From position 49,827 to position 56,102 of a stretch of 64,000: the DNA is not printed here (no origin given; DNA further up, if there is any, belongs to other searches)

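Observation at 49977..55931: Giant protein with N-terminal outer-membrane-barrel-like module, 17 tandem two-cysteine Ig-like repeats and a Pro/Thr/Lys tail, lacking any T9SS signal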

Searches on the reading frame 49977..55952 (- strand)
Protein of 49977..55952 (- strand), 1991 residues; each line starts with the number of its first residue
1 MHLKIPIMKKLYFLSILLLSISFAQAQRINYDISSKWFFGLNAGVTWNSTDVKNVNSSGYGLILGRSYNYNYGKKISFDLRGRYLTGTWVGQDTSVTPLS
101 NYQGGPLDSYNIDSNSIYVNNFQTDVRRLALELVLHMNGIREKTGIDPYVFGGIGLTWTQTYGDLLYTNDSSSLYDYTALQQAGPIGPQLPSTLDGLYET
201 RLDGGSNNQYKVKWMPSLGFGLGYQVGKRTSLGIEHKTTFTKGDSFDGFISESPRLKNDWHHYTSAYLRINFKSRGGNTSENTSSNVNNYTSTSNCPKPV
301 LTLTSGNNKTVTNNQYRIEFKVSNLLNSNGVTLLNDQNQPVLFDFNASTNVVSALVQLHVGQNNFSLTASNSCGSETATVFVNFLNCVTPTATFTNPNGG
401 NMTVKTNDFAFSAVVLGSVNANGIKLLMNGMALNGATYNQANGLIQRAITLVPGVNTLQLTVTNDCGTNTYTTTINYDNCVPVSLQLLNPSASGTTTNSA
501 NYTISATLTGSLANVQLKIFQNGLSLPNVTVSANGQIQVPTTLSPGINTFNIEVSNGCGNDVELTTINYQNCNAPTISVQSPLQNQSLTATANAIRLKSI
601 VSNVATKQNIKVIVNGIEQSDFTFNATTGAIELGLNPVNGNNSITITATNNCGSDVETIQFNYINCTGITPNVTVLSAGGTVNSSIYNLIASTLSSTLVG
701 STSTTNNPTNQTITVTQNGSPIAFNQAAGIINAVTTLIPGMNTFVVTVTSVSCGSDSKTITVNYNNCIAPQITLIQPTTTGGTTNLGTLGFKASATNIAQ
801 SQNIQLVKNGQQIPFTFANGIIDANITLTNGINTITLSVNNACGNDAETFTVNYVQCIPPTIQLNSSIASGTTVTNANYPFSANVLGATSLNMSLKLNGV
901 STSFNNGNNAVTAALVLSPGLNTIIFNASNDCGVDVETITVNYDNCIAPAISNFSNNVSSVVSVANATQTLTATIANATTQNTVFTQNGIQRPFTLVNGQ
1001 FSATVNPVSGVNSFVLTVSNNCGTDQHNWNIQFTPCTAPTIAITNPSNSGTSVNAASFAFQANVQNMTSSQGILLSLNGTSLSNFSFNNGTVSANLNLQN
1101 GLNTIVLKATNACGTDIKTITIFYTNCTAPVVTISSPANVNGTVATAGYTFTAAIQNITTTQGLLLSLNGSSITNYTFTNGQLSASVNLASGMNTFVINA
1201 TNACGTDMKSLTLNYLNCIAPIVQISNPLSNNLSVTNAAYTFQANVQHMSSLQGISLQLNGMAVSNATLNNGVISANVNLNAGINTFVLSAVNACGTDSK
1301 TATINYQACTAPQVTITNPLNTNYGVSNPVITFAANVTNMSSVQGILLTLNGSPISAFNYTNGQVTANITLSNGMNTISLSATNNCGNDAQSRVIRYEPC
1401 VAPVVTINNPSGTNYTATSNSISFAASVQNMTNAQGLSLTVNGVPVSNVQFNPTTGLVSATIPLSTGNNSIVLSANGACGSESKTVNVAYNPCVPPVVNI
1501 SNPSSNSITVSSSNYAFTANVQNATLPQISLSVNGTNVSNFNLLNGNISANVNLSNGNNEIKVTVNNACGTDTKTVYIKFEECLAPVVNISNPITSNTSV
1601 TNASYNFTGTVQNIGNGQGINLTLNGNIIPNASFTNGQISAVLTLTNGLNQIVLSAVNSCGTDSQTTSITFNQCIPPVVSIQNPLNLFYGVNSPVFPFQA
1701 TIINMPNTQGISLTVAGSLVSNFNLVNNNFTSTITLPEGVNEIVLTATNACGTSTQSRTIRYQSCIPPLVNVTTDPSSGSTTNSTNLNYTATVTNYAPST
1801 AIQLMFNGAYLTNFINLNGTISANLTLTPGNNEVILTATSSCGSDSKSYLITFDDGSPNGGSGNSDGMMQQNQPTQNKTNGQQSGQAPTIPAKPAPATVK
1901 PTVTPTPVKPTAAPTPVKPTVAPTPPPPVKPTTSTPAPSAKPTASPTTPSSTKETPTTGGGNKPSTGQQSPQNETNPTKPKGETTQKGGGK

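Call 4: search_protein_families(library=pfam, proteins=[window:49977-55952:-], max_evalue=1)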
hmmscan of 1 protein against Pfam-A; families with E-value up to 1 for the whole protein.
window:49977-55952:- (1991 aa): 10 families
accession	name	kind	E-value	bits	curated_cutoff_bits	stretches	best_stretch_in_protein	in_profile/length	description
PF12733.13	Cadherin-like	-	3.7e-07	30.9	24.2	4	1784-1853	13-86/89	Cadherin-like beta sandwich domain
PF09136.16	Glucodextran_B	-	5.5e-07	29.9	27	5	1496-1576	1-77/83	Glucodextranase, domain B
PF23616.1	Ig_GEX2_N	-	0.0026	18.3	27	1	998-1041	42-85/105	GEX2 N-terminal Ig-like domain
PF17996.7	CE2_N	-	0.0045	17.5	27.9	0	589-652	32-86/108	Carbohydrate esterase 2 N-terminal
PF18242.7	LupA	-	0.0052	16.8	25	0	1282-1313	90-121/178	Legionella ubiquitin-specific protease A domain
PF16820.11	PKD_3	-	0.013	15.8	26.3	0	1495-1539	1-45/68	PKD-like domain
PF18224.6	ToxB_N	-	0.079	13.5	25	0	1547-1573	21-47/61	ToxB N-terminal domain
PF16389.11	DUF4998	-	0.15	12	29.1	0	1095-1133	25-63/199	Domain of unknown function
PF13464.11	RodZ_C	-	0.21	12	23.9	0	1613-1639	42-68/72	RodZ C-terminal domain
PF16824.11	CBM_26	-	0.29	11.7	26.6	0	1820-1857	8-48/125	C-terminal carbohydrate-binding module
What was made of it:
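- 50388..55067 (-): 17 tandem Ig-like beta-sandwich repeats (89-101 aa each), aa 289-1848, each with a Cys pair 75-87 residues apart. Pfam hits are Cadherin-like and Glucodextran_B (call 4).
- On T1SS RTX giant adhesin: There is no RTX or Hemolysin-type Pfam hit (call 4).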

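Call 5: search_protein_families(library=ncbifam, proteins=[window:49977-55952:-], max_evalue=1)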
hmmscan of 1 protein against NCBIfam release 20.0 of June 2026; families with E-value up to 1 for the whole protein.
window:49977-55952:- (1991 aa): 2 families
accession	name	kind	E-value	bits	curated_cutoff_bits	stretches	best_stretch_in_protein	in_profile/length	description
NF052316.1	T9SS_PorG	equivalog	0.00014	21.8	130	1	137-253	96-173/209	type IX secretion system protein PorG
TIGR03573.1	WbuX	subfamily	0.015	14.7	203.2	0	754-827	114-184/344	N-acetyl sugar amidotransferase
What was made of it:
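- On T9SS PorG: 21.8 bits (call 5).
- Closest known: T9SS PorG. Different: The score is 21.8 bits against a cut-off of 130 (call 5), so this is generic barrel similarity.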
